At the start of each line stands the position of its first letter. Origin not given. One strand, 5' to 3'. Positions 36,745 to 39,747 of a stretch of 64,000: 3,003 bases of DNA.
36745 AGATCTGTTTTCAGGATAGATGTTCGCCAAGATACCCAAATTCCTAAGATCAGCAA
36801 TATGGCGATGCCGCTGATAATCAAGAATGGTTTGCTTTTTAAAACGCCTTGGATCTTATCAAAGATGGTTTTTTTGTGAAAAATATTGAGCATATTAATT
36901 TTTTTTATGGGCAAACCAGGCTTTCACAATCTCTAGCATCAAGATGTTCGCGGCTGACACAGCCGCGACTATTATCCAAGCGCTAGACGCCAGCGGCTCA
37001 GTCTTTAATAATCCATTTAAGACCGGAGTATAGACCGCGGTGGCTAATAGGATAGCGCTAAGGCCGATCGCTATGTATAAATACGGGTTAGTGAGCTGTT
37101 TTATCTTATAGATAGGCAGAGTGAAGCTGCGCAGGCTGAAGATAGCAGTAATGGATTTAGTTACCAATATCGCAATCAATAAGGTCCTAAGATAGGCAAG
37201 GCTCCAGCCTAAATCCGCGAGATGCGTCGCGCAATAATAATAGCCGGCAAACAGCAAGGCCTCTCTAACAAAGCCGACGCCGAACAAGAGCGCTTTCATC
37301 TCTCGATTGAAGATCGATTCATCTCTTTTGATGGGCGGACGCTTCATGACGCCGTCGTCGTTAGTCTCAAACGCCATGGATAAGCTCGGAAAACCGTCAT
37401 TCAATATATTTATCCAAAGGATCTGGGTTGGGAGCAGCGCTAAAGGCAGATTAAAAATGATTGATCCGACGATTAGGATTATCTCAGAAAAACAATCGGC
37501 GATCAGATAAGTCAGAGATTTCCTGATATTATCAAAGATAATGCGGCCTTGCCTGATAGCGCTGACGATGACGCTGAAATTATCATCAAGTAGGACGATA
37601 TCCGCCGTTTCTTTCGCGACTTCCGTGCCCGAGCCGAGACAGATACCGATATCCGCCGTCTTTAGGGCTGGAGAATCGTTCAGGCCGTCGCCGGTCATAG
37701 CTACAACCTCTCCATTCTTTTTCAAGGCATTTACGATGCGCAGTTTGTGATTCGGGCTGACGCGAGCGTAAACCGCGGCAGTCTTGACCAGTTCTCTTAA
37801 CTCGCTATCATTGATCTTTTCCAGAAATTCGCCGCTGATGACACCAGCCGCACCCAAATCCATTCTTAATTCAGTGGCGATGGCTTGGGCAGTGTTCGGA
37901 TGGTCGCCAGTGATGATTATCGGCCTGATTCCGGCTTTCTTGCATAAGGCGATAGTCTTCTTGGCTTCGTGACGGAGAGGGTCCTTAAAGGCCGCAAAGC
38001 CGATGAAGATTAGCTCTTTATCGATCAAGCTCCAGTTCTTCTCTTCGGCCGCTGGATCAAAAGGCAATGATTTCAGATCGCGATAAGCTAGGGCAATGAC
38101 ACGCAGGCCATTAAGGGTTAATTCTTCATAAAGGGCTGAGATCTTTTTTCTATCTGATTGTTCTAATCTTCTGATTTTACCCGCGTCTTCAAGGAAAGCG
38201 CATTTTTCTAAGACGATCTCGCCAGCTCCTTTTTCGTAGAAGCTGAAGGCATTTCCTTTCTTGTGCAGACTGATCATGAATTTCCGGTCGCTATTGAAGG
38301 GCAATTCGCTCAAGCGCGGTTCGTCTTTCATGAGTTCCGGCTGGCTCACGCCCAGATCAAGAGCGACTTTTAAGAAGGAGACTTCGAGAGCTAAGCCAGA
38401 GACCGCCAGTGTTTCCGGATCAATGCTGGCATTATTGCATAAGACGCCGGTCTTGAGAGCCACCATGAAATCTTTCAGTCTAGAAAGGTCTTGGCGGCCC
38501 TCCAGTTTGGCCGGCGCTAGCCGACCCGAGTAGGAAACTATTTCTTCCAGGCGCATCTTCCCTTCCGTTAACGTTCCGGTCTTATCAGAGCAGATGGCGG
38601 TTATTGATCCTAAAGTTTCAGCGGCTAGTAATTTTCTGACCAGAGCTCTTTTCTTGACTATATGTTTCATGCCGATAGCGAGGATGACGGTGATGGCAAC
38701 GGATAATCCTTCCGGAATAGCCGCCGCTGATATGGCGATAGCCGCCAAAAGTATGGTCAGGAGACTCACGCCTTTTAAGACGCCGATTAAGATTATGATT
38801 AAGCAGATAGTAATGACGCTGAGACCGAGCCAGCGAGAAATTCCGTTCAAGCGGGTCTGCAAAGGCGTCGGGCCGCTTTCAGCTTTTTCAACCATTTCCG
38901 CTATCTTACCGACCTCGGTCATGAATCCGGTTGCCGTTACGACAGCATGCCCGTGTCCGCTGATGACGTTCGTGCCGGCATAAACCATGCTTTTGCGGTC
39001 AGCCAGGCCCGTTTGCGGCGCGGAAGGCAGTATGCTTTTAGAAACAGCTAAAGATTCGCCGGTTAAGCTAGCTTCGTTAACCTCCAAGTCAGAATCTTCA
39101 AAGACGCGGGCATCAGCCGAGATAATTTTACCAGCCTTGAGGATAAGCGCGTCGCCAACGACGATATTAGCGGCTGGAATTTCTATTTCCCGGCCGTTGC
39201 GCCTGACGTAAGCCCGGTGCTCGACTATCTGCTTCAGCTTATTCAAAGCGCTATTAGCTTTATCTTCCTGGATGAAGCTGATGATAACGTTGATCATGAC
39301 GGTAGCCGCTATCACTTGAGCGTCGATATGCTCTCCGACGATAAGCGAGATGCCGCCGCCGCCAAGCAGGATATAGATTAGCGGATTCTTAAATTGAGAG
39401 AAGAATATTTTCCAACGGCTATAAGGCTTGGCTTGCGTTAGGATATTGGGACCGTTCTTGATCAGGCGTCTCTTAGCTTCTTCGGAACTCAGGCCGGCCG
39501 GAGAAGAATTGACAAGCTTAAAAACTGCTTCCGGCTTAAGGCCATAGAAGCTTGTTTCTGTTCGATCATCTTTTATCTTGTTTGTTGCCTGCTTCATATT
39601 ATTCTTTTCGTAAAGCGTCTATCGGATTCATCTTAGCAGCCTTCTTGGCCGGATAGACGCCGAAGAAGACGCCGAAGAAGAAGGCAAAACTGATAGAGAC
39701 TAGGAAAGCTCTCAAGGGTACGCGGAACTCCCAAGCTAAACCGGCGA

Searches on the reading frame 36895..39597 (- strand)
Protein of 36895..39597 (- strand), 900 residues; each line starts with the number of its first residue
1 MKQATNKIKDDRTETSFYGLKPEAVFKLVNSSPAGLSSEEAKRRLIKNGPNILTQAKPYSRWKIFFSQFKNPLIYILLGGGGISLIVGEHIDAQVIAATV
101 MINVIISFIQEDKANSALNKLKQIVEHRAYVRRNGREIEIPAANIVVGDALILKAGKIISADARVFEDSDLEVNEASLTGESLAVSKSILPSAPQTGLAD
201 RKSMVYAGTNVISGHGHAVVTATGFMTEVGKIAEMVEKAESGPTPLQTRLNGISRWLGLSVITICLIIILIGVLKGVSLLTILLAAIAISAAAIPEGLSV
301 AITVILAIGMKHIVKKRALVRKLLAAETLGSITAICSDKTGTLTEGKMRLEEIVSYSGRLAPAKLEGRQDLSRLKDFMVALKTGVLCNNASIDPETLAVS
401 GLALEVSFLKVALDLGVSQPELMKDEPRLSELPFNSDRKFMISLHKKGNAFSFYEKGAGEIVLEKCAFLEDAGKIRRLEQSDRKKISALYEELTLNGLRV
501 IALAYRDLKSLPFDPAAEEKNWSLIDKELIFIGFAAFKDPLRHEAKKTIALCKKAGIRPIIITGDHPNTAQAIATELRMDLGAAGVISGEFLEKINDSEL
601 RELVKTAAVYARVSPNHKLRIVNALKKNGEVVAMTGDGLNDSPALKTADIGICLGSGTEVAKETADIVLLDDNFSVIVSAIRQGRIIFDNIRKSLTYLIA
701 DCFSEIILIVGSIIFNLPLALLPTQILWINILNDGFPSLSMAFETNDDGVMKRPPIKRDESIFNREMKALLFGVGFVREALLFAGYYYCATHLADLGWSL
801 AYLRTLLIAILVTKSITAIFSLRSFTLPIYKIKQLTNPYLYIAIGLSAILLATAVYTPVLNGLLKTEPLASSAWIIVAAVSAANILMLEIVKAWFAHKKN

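Call 40: search_protein_families(library=pfam, proteins=[window:36895-39597:-])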
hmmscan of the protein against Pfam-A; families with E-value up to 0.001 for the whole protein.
window:36895-39597:- (900 aa): 6 families
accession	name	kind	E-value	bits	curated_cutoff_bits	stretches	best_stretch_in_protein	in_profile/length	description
PF00122.25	E1-E2_ATPase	-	2.6e-48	164.4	28.1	1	126-315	4-180/181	E1-E2 ATPase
PF00689.26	Cation_ATPase_C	-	1.5e-37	129.5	27.3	1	718-893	1-174/175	Cation transporting ATPase, C-terminus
PF00702.32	Hydrolase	-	7.7e-20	72.5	26.4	1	332-649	1-191/191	haloacid dehalogenase-like hydrolase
PF00690.31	Cation_ATPase_N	-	5.5e-18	64.8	20.4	1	20-84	4-69/69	Cation transporter/ATPase, N-terminus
PF13246.12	Cation_ATPase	-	1.8e-15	57.1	21.7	1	385-468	1-90/91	Cation transport ATPase (P-type)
PF08282.18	Hydrolase_3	-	3e-08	34.2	20.9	1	621-680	195-254/255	haloacid dehalogenase-like hydrolase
